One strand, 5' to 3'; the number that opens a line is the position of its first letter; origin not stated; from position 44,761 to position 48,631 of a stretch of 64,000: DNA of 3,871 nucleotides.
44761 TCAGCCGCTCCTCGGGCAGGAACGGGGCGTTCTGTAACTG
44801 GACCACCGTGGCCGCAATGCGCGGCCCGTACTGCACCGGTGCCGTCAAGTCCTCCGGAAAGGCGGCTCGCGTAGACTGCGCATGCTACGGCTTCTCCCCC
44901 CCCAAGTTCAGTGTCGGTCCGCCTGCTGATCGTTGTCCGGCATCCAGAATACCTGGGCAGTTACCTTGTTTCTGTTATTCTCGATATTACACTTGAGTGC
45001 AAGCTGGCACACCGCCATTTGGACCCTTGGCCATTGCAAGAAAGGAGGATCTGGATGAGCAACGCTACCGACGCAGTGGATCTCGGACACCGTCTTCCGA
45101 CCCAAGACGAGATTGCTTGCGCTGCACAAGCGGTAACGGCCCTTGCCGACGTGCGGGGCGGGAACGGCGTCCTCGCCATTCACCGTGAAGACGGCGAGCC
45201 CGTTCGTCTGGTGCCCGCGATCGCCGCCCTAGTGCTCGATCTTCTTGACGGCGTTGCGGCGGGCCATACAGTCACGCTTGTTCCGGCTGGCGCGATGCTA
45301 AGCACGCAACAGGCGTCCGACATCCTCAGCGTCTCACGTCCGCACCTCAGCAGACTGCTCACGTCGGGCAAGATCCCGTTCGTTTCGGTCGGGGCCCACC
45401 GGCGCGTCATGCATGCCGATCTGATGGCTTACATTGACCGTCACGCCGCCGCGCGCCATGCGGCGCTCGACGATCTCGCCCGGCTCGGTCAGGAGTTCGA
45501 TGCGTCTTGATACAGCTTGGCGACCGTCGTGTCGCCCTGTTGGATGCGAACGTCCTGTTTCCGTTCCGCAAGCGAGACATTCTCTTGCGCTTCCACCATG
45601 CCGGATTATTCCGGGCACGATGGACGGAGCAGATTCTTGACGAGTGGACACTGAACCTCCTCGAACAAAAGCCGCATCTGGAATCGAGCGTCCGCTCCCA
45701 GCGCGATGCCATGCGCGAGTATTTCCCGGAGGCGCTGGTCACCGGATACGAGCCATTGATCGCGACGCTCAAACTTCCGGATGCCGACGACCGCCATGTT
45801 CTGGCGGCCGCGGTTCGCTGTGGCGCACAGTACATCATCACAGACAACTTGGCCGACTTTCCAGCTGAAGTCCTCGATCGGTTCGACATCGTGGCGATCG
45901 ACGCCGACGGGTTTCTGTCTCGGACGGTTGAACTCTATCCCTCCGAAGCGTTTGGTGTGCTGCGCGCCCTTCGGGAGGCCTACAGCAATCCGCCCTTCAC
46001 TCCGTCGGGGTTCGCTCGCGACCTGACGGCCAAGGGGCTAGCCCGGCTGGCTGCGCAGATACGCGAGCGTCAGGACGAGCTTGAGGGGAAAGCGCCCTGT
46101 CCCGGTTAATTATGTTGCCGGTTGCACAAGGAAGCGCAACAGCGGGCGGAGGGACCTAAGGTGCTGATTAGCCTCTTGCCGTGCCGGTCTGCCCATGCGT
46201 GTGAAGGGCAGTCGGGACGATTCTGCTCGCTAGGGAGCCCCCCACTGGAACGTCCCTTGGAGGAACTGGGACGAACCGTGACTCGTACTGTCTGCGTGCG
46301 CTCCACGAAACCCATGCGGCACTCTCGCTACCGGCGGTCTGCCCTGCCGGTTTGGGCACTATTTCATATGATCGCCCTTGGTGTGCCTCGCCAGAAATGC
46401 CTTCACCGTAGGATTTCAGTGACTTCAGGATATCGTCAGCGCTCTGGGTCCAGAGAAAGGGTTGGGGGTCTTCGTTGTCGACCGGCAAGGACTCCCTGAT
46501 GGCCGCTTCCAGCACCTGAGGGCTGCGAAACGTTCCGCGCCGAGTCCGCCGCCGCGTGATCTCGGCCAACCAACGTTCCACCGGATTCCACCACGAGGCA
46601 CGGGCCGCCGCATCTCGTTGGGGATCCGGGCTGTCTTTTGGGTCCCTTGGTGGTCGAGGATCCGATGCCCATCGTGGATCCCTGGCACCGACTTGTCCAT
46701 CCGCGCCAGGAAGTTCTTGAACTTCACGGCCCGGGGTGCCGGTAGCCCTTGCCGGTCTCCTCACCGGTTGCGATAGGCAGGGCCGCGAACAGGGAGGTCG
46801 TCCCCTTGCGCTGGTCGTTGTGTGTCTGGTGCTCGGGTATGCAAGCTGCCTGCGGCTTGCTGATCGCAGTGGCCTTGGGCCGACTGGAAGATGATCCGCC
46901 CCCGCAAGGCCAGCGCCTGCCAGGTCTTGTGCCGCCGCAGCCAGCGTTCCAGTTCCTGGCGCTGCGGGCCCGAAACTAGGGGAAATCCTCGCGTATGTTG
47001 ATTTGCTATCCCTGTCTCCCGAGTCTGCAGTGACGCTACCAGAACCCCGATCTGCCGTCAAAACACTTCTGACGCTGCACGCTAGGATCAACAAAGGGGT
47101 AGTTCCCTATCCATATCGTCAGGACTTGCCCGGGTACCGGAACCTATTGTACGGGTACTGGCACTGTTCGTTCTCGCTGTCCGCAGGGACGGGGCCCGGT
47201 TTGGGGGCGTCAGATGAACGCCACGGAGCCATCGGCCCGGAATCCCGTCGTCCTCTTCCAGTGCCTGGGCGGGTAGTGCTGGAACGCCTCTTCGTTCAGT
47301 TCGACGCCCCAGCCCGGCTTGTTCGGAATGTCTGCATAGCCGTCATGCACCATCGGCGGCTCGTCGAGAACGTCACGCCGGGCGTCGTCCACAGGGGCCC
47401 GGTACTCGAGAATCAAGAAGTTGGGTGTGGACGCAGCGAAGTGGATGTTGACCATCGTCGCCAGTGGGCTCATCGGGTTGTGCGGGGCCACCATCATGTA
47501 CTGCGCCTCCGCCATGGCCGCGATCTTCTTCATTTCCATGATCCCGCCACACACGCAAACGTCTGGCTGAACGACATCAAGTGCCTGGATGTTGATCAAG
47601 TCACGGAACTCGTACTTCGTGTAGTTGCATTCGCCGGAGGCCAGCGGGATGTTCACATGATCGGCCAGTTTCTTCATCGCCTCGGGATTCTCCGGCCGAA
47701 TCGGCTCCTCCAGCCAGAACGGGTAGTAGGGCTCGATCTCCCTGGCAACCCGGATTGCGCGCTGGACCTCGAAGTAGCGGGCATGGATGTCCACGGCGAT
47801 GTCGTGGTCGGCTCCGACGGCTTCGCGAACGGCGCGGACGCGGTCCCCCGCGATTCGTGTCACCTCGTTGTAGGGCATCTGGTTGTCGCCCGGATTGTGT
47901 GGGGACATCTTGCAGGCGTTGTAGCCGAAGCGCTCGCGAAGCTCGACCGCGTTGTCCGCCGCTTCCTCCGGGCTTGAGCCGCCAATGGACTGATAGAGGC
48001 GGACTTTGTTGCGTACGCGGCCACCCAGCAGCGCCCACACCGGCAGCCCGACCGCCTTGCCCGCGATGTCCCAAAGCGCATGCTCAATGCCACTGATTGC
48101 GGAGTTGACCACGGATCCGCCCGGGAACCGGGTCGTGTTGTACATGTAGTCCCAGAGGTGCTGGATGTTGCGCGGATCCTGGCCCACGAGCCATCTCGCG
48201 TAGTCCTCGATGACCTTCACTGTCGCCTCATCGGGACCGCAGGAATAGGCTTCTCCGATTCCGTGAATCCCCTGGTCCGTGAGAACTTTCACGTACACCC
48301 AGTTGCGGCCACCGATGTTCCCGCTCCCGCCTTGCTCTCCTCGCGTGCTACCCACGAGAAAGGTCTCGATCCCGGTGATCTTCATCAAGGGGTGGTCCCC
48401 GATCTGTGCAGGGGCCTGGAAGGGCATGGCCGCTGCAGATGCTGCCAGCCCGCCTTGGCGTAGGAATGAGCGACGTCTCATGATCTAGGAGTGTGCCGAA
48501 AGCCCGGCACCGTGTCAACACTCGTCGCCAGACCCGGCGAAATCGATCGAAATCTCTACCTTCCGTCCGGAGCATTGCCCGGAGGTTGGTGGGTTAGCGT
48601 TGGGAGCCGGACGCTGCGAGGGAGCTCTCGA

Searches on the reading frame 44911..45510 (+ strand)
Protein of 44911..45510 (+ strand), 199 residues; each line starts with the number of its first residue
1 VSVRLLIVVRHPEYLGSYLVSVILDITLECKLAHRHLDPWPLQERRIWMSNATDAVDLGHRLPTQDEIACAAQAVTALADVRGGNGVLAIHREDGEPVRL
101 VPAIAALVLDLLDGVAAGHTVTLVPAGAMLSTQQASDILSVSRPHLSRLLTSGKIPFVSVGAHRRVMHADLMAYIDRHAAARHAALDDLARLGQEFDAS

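Call 81: search_protein_families(library=pfam, proteins=[window:44911-45510:+], max_evalue=0.00001)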
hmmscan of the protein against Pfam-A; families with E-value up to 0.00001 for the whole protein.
window:44911-45510:+ (199 aa): 1 family
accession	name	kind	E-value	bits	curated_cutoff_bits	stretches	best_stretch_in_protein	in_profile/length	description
PF12728.13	HTH_17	-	1.8e-10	41.4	27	1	129-178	1-50/51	Helix-turn-helix domain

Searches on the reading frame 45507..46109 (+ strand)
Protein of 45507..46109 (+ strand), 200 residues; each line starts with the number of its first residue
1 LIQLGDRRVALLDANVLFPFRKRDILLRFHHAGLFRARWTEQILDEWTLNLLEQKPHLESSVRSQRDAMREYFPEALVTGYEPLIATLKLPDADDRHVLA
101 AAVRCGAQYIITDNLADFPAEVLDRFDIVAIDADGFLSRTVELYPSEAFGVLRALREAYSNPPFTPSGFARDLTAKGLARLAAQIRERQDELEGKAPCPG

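Call 81: search_protein_families(library=pfam, proteins=[window:45507-46109:+], max_evalue=0.00001)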
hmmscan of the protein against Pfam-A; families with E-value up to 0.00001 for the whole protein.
window:45507-46109:+ (200 aa): 1 family
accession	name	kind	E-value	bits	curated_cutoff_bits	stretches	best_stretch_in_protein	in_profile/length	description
PF13470.12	PIN_3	-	2.5e-07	31.9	27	1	19-115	18-114/115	PIN domain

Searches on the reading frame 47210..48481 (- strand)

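Call 81: search_protein_families(library=pfam, proteins=[window:47210-48481:-], max_evalue=0.00001)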
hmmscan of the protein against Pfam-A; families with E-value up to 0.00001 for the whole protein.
window:47210-48481:- (423 aa): 2 families
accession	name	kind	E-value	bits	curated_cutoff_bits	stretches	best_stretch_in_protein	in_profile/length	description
PF13378.12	MR_MLE_C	-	2.4e-66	224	29.4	1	174-399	2-219/219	Enolase C-terminal domain-like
PF02746.21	MR_MLE_N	-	4.6e-20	72.4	22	1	59-153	26-117/117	Mandelate racemase / muconate lactonizing enzyme, N-terminal domain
